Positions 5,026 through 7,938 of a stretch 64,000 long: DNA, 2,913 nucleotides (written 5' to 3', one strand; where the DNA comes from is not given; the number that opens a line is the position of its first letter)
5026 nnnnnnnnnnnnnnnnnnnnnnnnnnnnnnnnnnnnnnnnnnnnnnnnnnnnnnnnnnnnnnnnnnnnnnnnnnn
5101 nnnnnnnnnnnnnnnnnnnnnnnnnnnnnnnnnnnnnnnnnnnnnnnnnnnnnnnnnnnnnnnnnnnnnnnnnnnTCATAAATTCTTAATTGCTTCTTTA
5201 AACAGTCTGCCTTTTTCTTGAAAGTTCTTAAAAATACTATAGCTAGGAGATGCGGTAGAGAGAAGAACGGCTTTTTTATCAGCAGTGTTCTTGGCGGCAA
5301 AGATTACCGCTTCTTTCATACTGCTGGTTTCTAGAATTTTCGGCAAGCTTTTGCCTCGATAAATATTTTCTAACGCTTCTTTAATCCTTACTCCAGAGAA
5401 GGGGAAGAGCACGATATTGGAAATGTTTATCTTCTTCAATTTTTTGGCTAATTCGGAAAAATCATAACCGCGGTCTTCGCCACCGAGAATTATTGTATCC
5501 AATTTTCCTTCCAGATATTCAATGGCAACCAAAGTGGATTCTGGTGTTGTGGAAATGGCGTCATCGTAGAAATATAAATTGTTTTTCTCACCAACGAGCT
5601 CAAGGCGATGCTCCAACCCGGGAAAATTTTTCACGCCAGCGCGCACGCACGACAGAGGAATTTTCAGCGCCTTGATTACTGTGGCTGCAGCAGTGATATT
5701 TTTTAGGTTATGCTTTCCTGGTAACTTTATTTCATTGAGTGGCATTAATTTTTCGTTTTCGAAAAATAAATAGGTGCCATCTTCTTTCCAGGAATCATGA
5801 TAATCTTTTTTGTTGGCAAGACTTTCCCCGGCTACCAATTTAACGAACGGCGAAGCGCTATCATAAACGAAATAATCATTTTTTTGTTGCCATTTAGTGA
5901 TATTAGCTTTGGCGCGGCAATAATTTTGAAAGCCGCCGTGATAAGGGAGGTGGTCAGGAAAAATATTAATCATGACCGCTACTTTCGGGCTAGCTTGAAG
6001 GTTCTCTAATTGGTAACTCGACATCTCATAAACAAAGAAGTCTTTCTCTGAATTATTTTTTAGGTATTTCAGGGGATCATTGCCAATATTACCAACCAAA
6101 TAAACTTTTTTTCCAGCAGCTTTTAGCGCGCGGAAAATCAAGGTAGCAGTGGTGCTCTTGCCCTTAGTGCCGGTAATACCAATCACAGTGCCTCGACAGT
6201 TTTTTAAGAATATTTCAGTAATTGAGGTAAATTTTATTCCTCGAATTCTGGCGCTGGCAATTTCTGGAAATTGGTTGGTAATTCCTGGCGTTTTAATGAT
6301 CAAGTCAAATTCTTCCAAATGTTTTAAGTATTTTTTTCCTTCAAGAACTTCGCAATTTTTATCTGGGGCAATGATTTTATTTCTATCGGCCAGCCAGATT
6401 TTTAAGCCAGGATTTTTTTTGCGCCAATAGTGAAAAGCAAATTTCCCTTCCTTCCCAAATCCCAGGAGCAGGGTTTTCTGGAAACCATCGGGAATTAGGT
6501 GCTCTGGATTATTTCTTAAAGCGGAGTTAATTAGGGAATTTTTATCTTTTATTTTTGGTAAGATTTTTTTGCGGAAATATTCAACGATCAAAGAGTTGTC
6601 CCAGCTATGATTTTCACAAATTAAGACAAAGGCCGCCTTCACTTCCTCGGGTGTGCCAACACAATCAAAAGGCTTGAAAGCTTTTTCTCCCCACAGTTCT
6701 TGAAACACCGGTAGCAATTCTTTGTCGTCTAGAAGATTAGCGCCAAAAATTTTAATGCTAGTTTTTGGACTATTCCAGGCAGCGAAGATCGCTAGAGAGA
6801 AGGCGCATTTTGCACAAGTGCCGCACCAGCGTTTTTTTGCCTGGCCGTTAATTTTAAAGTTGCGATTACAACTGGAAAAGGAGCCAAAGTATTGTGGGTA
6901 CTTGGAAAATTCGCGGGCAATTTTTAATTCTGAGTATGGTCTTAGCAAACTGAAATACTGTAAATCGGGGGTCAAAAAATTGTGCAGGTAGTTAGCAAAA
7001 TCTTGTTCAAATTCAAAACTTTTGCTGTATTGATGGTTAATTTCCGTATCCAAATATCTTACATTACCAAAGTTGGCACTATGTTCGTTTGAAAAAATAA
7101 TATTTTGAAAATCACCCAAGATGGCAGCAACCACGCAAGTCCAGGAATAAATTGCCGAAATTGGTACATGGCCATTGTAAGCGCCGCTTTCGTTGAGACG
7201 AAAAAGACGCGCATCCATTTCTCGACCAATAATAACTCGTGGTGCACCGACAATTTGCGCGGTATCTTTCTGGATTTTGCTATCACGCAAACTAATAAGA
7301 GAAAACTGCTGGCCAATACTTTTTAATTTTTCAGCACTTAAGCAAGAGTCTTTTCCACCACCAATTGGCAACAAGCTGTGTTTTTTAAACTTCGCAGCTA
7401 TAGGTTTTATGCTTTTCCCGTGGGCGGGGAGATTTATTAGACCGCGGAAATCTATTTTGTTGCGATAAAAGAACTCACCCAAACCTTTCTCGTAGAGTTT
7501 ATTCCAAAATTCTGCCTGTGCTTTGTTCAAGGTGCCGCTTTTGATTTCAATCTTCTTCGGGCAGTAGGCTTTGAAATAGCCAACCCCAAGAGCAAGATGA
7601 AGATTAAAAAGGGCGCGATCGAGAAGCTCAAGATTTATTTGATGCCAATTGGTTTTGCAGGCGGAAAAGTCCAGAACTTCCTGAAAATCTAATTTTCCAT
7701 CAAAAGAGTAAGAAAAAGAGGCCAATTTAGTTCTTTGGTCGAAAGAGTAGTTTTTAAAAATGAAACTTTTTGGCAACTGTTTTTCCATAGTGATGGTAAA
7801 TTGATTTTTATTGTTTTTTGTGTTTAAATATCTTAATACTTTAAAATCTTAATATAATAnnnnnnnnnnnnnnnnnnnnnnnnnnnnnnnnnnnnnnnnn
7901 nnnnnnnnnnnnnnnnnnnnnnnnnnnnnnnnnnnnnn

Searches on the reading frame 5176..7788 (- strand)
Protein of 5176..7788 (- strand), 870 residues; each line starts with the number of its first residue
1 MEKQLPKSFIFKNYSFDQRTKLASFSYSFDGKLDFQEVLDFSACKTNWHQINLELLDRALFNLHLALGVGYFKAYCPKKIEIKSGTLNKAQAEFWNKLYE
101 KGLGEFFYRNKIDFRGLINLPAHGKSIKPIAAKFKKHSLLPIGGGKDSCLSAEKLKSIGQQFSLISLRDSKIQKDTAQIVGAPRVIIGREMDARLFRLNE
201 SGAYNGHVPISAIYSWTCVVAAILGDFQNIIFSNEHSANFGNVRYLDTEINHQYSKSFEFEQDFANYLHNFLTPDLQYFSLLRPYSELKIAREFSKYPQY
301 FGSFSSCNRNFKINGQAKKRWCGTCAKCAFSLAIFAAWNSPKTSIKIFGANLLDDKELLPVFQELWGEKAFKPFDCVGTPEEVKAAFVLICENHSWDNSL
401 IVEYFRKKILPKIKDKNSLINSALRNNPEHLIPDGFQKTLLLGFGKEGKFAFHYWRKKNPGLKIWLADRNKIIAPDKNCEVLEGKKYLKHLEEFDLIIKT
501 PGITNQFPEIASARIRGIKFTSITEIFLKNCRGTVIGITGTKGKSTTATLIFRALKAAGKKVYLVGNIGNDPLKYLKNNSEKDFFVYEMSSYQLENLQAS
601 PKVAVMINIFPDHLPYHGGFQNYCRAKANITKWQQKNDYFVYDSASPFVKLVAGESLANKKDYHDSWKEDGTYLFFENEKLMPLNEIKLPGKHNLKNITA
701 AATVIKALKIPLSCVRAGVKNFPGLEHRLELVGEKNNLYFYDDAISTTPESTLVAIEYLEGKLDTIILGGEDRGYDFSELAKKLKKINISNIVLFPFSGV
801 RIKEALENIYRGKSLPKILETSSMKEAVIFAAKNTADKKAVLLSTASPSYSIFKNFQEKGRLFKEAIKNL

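Call 29: search_protein_families(library=pfam, proteins=[window:5176-7788:-], max_evalue=0.00001)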
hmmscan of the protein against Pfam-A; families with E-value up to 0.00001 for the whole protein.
window:5176-7788:- (870 aa): 2 families
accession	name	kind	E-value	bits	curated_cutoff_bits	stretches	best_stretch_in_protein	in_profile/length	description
PF08245.18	Mur_ligase_M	-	4.5e-25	89.2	24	1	538-704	1-199/200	Mur ligase middle domain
PF02875.26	Mur_ligase_C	-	2.4e-06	28.8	28.4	1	727-844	1-124/127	Mur ligase, glutamate ligase domain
